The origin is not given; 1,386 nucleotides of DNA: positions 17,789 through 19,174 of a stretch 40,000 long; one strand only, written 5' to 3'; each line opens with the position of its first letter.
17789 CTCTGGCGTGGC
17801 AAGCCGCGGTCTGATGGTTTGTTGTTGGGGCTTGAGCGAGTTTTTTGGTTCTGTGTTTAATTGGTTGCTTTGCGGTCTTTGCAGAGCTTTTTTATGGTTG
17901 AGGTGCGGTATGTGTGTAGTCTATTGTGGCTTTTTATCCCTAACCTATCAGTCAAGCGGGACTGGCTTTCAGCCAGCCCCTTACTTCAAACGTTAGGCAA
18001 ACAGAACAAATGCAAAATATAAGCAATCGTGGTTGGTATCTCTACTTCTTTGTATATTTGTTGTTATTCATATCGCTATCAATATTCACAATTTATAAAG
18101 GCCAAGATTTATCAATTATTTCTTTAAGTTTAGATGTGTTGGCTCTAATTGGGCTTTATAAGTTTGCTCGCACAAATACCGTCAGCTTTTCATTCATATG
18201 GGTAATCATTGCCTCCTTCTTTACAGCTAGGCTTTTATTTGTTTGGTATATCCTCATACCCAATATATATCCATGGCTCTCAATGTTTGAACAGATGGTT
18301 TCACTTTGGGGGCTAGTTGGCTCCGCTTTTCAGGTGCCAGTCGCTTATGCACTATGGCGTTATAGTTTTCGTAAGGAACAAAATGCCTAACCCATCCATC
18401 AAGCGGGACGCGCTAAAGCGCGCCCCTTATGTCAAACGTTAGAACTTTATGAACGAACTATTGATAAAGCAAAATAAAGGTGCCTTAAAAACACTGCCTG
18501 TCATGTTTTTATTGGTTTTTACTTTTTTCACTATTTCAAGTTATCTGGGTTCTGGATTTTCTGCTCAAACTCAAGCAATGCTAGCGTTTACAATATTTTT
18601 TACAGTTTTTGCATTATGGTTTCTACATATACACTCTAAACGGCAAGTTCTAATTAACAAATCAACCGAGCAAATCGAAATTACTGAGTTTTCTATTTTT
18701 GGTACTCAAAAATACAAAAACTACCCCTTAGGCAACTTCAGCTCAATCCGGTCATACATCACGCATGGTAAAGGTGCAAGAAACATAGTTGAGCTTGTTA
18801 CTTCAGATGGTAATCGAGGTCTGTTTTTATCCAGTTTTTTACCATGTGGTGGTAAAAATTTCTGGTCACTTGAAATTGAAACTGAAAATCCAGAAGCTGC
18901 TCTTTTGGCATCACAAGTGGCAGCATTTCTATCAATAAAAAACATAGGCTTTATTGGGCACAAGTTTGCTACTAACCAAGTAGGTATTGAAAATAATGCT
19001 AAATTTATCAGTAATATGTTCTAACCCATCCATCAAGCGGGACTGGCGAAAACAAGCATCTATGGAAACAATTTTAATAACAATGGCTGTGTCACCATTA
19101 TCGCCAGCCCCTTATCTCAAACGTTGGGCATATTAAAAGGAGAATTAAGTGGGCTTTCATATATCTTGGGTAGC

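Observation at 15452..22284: Complete chromosomal integron with eleven cassettes of almost entirely unknown function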

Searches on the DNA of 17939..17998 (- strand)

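Call 18: build_rna_model(alignment_id=A2, structure=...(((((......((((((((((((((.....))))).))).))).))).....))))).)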
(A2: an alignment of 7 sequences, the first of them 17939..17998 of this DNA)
Model R1 built from alignment A2 (7 sequences, 61 columns); structure: as given.
model positions 60; base pairs 19; branch points 0; effective number of sequences 2.45; information 0.931 bits per position. Calibrated on 0.2 Mb of random sequence (short: E-values are rough).
structure used (alignment columns):
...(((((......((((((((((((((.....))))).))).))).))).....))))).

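Call 19: search_with_rna_model(model_id=R1, source=window, filters=off, max_evalue=10, show_alignments=0)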
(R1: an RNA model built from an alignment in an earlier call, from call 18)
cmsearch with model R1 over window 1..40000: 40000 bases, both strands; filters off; matches with E-value up to 10: 27.
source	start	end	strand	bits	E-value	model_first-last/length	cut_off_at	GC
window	18386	18445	-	89.8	1.5e-21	1-60/60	no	0.55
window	19772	19831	-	88.3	3.8e-21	1-60/60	no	0.58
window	20149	20207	-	83.5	6.8e-20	1-60/60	no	0.56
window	17939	17998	-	78.8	1.2e-18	1-60/60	no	0.53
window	20581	20640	-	78.2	1.8e-18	1-60/60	no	0.57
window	21225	21284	-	77.3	3.1e-18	1-60/60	no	0.47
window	21807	21866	-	66.8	2e-15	1-60/60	no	0.5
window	17577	17645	-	25.2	0.00023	1-60/60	no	0.59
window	20147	20205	+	23.4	0.00069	1-60/60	no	0.56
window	18385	18443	+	16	0.065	1-60/60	no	0.56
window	17937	17997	+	15.2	0.11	1-60/60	no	0.52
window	19020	19080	-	14.1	0.21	1-60/60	no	0.39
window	20579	20639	+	13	0.41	1-60/60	no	0.57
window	22252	22284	-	12.1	0.71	1-60/60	no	0.52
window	19792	19812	+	11.8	0.84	21-41/60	no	0.76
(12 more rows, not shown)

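Call 20: search_with_rna_model(model_id=R1, sources=[L001, L002, L003, L004, L005, L006, L007, L008, L009, L010, L014, L015, L016, L019, L020, L021, L022, L024, L027, L029, L032], max_evalue=1)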
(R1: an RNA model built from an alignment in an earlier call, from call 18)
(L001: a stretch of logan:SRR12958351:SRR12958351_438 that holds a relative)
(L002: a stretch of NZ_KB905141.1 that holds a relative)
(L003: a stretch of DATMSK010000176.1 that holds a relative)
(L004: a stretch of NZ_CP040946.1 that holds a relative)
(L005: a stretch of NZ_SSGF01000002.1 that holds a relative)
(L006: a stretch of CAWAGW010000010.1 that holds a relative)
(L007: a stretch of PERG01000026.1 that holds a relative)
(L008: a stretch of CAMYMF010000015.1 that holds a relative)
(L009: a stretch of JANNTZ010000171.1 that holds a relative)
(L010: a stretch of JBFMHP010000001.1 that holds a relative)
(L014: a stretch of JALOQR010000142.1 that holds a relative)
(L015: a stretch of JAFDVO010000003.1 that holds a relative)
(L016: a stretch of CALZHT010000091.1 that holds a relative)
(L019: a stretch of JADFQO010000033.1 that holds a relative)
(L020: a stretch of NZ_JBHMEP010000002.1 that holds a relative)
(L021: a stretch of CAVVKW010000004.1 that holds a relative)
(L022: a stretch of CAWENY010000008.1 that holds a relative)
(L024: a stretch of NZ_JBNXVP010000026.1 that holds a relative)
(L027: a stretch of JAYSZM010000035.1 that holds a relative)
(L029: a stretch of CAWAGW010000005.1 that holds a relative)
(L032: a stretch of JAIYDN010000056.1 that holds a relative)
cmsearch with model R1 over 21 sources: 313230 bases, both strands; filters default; matches with E-value up to 1: 14.
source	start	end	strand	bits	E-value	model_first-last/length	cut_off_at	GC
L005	5902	5960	+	86.9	7e-20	1-60/60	no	0.58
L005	8200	8258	+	84.3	3.4e-19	1-60/60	no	0.54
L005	9093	9151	+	82.6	9.6e-19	1-60/60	no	0.49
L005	6844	6903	+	73.9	2e-16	1-60/60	no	0.52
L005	6380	6436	+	66.4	1.9e-14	1-60/60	no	0.6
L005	7203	7260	+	66.3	2.1e-14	1-60/60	no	0.6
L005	7615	7672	+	65.9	2.6e-14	1-60/60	no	0.55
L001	1041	1151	+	64.2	7.5e-14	1-60/60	no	0.44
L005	9501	9557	+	63.9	9e-14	1-60/60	no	0.51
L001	1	39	+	39.9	2.2e-07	23-60/60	5'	0.56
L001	333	401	+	25.2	0.0018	1-60/60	no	0.59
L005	5490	5532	+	23.2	0.0062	1-60/60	no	0.49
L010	119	223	+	20.2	0.04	1-60/60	no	0.56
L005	5903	5962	-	18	0.15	1-60/60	no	0.58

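Call 21: search_with_rna_model(model_id=R1, source=window, filters=default, max_evalue=1, make_alignment=true)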
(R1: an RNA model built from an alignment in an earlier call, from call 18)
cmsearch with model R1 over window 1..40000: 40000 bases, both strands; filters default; matches with E-value up to 1: 16.
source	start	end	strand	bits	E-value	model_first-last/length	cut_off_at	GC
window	18386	18445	-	89.8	1.5e-21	1-60/60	no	0.55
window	19772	19831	-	88.3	3.8e-21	1-60/60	no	0.58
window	20149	20207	-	83.6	6.8e-20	1-60/60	no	0.56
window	17939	17998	-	78.9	1.2e-18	1-60/60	no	0.53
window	20581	20640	-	78.2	1.8e-18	1-60/60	no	0.57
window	21225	21284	-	77.3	3.1e-18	1-60/60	no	0.47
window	21807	21866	-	66.8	2e-15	1-60/60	no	0.5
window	16827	16937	-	64.2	9.6e-15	1-60/60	no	0.44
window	19020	19129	-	54.7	3.3e-12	1-60/60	no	0.45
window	17577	17645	-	25.2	0.00023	1-60/60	no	0.59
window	20147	20205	+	23.4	0.00068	1-60/60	no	0.56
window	18385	18443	+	16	0.065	1-60/60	no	0.56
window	17937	17997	+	15.2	0.11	1-60/60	no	0.52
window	20579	20639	+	13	0.41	1-60/60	no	0.57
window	22252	22284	-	12.1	0.71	1-60/60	no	0.52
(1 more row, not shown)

Alignment A3: 16 matches aligned to the model, 119 columns, each read 5' to 3' on its own strand. Consensus structure (alignment columns), stored with it:
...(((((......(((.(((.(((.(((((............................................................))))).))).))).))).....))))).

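Call 24: search_with_rna_model(model_id=R1, sources=[L002, L004, L003, L007], filters=off, max_evalue=10)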
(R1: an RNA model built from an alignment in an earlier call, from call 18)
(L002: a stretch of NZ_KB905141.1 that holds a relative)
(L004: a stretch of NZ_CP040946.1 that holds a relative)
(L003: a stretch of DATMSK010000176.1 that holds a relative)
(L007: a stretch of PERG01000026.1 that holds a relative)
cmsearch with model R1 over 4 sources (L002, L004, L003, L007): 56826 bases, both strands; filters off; matches with E-value up to 10: 6.
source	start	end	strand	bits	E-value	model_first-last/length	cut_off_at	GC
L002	3873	3905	-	10.9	2.1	1-60/60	no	0.61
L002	6738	6787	-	10.1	3.4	1-60/60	no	0.48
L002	654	693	-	9.9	3.8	1-60/60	no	0.55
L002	18074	18097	+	9.8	4.2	1-60/60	no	0.33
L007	7485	7530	+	9.8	4.3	1-60/60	no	0.35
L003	3181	3211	-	8.7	8.1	1-60/60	no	0.61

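Call 38: search_with_rna_model(model_id=R1, sources=[L042, L043, L045, L046, L041], max_evalue=1)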
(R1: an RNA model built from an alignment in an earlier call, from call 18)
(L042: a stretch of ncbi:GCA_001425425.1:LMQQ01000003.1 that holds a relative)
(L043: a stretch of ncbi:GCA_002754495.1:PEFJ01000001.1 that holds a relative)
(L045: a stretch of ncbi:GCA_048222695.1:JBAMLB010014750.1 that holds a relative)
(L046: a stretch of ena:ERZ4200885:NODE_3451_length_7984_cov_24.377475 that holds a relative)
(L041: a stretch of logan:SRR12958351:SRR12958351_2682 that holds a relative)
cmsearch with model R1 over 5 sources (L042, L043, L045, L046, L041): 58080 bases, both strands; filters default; matches with E-value up to 1: 21.
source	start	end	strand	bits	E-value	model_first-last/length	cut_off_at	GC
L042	1755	1814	-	84.1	6.9e-20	1-60/60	no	0.57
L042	2955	3013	-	71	2.2e-16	1-60/60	no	0.47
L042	4033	4092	-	70.2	3.6e-16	1-60/60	no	0.5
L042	3565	3624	-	65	8.7e-15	1-60/60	no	0.5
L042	53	163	-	63.8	1.8e-14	1-60/60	no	0.48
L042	2123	2188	-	61.4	7.8e-14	1-60/60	no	0.62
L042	1162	1272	-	61.4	7.8e-14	1-60/60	no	0.48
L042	2467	2524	-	60.8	1.1e-13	1-60/60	no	0.55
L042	4723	4832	-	56.9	1.2e-12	1-60/60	no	0.46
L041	607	716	-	54.7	4.8e-12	1-60/60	no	0.45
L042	6581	6689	-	54.3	5.9e-12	1-60/60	no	0.45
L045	10316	10374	-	50.2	7.2e-11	1-60/60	no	0.46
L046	5274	5332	-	50.2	7.2e-11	1-60/60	no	0.46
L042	5475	5539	-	48.9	1.6e-10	1-60/60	no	0.62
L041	1359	1391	-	37.8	1.5e-07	28-60/60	5'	0.61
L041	1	32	-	36.5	3.4e-07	1-32/60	3'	0.47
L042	7023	7079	-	34.4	1.2e-06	1-60/60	no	0.53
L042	6089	6157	-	26.1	0.0002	1-60/60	no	0.62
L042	2953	3012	+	21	0.0045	1-60/60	no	0.47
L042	742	828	-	16.2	0.082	1-60/60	no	0.61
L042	4032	4090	+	14.6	0.23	1-60/60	no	0.49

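Call 89: search_with_rna_model(model_id=R1, sources=[L051, L052, L053, L054], max_evalue=0.01)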
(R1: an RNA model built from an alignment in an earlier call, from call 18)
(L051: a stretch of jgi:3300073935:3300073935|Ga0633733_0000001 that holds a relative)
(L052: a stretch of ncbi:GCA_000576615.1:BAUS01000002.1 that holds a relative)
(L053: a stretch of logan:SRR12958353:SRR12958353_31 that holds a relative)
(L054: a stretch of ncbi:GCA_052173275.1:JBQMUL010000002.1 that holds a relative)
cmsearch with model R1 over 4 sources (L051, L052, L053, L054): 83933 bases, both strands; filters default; matches with E-value up to 0.01: 26.
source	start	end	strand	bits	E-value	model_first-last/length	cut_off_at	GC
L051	8512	8571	+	84.4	8.2e-20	1-60/60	no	0.47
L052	7689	7747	+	83.3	1.6e-19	1-60/60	no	0.49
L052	6615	6674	+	82.5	2.6e-19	1-60/60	no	0.53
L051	7338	7397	+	81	6.8e-19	1-60/60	no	0.55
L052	9331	9389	+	80.8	7.5e-19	1-60/60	no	0.59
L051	5820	5879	+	75.3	2.2e-17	1-60/60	no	0.57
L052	7016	7075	+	71.1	2.9e-16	1-60/60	no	0.48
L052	3416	3474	+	71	3.2e-16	1-60/60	no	0.47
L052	5028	5086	+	69.7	6.8e-16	1-60/60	no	0.49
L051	7854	7911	+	68.7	1.3e-15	1-60/60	no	0.5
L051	9354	9464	+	67.4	2.9e-15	1-60/60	no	0.5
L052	5626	5685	+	66.9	3.8e-15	1-60/60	no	0.48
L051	9001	9058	+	65.3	1.1e-14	1-60/60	no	0.57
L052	6162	6221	+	65.1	1.1e-14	1-60/60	no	0.47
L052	3905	3963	+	62.3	6.4e-14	1-60/60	no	0.51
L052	8573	8629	+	62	8e-14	1-60/60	no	0.54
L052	8940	9049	+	59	4.8e-13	1-60/60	no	0.48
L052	8103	8213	+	58.5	6.7e-13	1-60/60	no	0.48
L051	6859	6969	+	54.5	7.5e-12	1-60/60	no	0.48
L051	6397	6453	+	51.3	5.6e-11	1-60/60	no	0.54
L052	4581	4691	+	49.7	1.4e-10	1-60/60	no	0.47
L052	1313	1362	+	37.4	2.7e-07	1-60/60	no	0.56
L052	2969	3078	+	36.3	5.5e-07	1-60/60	no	0.49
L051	5405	5515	+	35.8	7.5e-07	1-60/60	no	0.45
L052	2585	2611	+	26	0.00031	1-60/60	no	0.44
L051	7340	7399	-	21.5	0.0046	1-60/60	no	0.53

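Call 95: search_with_rna_model(model_id=R1, sources=[window, L005, L042, L051, L052, L045], max_evalue=0.00001, make_alignment=true)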
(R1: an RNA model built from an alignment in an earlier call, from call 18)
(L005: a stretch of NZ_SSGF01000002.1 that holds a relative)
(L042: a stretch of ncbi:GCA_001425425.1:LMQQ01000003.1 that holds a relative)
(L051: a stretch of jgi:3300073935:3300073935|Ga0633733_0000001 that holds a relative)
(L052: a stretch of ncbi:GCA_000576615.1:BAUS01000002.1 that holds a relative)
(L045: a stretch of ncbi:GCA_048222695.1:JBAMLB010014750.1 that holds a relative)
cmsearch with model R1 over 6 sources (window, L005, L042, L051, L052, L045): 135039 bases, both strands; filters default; matches with E-value up to 0.00001: 54.
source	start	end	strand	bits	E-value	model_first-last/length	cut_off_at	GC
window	18386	18445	-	89.8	5e-21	1-60/60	no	0.55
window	19772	19831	-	88.3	1.3e-20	1-60/60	no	0.58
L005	5902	5960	+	86.9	3e-20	1-60/60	no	0.58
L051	8512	8571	+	84.4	1.3e-19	1-60/60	no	0.47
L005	8200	8258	+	84.3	1.4e-19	1-60/60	no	0.54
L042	1755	1814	-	84.1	1.6e-19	1-60/60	no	0.57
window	20149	20207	-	83.6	2.3e-19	1-60/60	no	0.56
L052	7689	7747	+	83.3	2.6e-19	1-60/60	no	0.49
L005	9093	9151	+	82.6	4.1e-19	1-60/60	no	0.49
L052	6615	6674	+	82.5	4.3e-19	1-60/60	no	0.53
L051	7338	7397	+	81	1.1e-18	1-60/60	no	0.55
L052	9331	9389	+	80.8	1.2e-18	1-60/60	no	0.59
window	17939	17998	-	78.9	4.1e-18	1-60/60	no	0.53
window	20581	20640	-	78.2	6.2e-18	1-60/60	no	0.57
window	21225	21284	-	77.3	1e-17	1-60/60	no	0.47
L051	5820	5879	+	75.3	3.5e-17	1-60/60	no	0.57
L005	6844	6903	+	73.9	8.4e-17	1-60/60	no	0.52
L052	7016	7075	+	71.1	4.7e-16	1-60/60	no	0.48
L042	2955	3013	-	71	5.1e-16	1-60/60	no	0.47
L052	3416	3474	+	71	5.2e-16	1-60/60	no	0.47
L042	4033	4092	-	70.2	8.4e-16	1-60/60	no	0.5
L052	5028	5086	+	69.7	1.1e-15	1-60/60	no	0.49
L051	7854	7911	+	68.7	2.1e-15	1-60/60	no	0.5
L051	9354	9464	+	67.4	4.7e-15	1-60/60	no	0.5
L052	5626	5685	+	66.9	6.1e-15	1-60/60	no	0.48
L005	6380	6436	+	66.4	8.3e-15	1-60/60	no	0.6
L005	7203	7260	+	66.3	9.2e-15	1-60/60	no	0.6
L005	7615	7672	+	65.9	1.1e-14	1-60/60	no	0.55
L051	9001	9058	+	65.3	1.7e-14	1-60/60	no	0.57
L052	6162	6221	+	65.1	1.8e-14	1-60/60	no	0.47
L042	3565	3624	-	65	2e-14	1-60/60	no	0.5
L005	9501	9557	+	63.9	3.9e-14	1-60/60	no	0.51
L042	53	163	-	63.8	4.1e-14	1-60/60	no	0.48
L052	3905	3963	+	62.3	1e-13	1-60/60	no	0.51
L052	8573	8629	+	62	1.3e-13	1-60/60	no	0.54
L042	2123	2188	-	61.4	1.8e-13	1-60/60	no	0.62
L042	1162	1272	-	61.4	1.8e-13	1-60/60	no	0.48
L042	2467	2524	-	60.8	2.6e-13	1-60/60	no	0.55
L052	8940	9049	+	59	7.7e-13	1-60/60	no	0.48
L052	8103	8213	+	58.5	1.1e-12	1-60/60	no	0.48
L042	4723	4832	-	56.9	2.8e-12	1-60/60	no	0.46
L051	6859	6969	+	54.5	1.2e-11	1-60/60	no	0.48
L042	6581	6689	-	54.3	1.4e-11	1-60/60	no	0.45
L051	6397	6453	+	51.3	9e-11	1-60/60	no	0.54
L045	10316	10374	-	50.2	1.7e-10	1-60/60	no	0.46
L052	4581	4691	+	49.7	2.3e-10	1-60/60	no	0.47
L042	5475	5539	-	48.9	3.7e-10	1-60/60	no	0.62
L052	1313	1362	+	37.4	4.4e-07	1-60/60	no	0.56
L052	2969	3078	+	36.3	8.8e-07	1-60/60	no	0.49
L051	5405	5515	+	35.8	1.2e-06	1-60/60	no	0.45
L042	7023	7079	-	34.4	2.8e-06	1-60/60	no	0.53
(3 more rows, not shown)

Alignment A8: 54 matches aligned to the model, 118 columns, each read 5' to 3' on its own strand. Consensus structure (alignment columns), stored with it:
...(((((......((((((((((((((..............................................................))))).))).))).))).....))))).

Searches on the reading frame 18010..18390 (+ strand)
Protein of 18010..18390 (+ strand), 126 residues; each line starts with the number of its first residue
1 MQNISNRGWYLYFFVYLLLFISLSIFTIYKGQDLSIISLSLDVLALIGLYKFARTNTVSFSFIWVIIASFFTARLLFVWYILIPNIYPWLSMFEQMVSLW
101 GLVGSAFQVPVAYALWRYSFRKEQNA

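Call 6: search_protein_families(library=ncbifam, proteins=[window:18010-18390:+], max_evalue=0.01)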
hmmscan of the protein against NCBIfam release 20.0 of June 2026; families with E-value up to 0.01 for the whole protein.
window:18010-18390:+ (126 aa): 0 families

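Call 7: search_protein_families(library=pfam, proteins=[window:18010-18390:+], max_evalue=0.01)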
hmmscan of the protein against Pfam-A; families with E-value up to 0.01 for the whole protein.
window:18010-18390:+ (126 aa): 0 families

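Call 26: search_protein_families(library=padloc, proteins=[window:18010-18390:+], max_evalue=0.1)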
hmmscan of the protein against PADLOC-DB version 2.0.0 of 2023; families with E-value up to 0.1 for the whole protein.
window:18010-18390:+ (126 aa): 0 families

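Call 27: search_protein_families(library=pfam, proteins=[window:18010-18390:+], max_evalue=10)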
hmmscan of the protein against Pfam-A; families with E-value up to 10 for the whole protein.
window:18010-18390:+ (126 aa): 2 families
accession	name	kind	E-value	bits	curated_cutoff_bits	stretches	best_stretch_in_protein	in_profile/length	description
PF20040.4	DUF6442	-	0.011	16.4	25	1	2-82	20-99/102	Family of unknown function (DUF6442)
PF01529.25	DHHC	-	9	6.8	28.7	0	6-83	47-117/133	DHHC palmitoyltransferase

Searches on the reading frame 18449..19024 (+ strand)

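Call 6: search_protein_families(library=ncbifam, proteins=[window:18449-19024:+], max_evalue=0.01)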
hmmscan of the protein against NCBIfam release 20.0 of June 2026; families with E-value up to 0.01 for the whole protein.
window:18449-19024:+ (191 aa): 0 families

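Call 7: search_protein_families(library=pfam, proteins=[window:18449-19024:+], max_evalue=0.01)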
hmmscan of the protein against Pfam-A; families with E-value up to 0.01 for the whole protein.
window:18449-19024:+ (191 aa): 2 families
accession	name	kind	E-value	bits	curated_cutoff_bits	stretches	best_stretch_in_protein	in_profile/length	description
PF02453.23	Reticulon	-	0.00055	20.3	31.8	1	12-57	98-143/157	Reticulon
PF06979.18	TMEM70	-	0.0018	18.7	22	1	39-98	52-114/157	TMEM70/TMEM186/TMEM223 protein family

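Call 26: search_protein_families(library=padloc, proteins=[window:18449-19024:+], max_evalue=0.1)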
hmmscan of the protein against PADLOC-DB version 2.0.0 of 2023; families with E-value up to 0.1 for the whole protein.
window:18449-19024:+ (191 aa): 0 families

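Call 27: search_protein_families(library=pfam, proteins=[window:18449-19024:+], max_evalue=10)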
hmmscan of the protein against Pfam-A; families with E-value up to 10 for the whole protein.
window:18449-19024:+ (191 aa): 6 families
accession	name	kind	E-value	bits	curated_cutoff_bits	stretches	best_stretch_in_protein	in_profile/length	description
PF02453.23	Reticulon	-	0.00055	20.3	31.8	1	12-57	98-143/157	Reticulon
PF06979.18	TMEM70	-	0.0018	18.7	22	1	39-98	52-114/157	TMEM70/TMEM186/TMEM223 protein family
PF15158.11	TMEM249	-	0.12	12.6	25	1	21-75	40-95/184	Cation channel sperm-associated auxiliary subunit TMEM249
PF09973.14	DUF2208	-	0.22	11.6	24.3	1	5-65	83-148/231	Predicted membrane protein (DUF2208)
PF05620.16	TMEM208_SND2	-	0.28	11.5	22.9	1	6-63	10-68/167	SRP-independent targeting protein 2/TMEM208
PF10329.14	DUF2417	-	0.63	9.9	25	1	15-83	53-121/234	Region of unknown function (DUF2417)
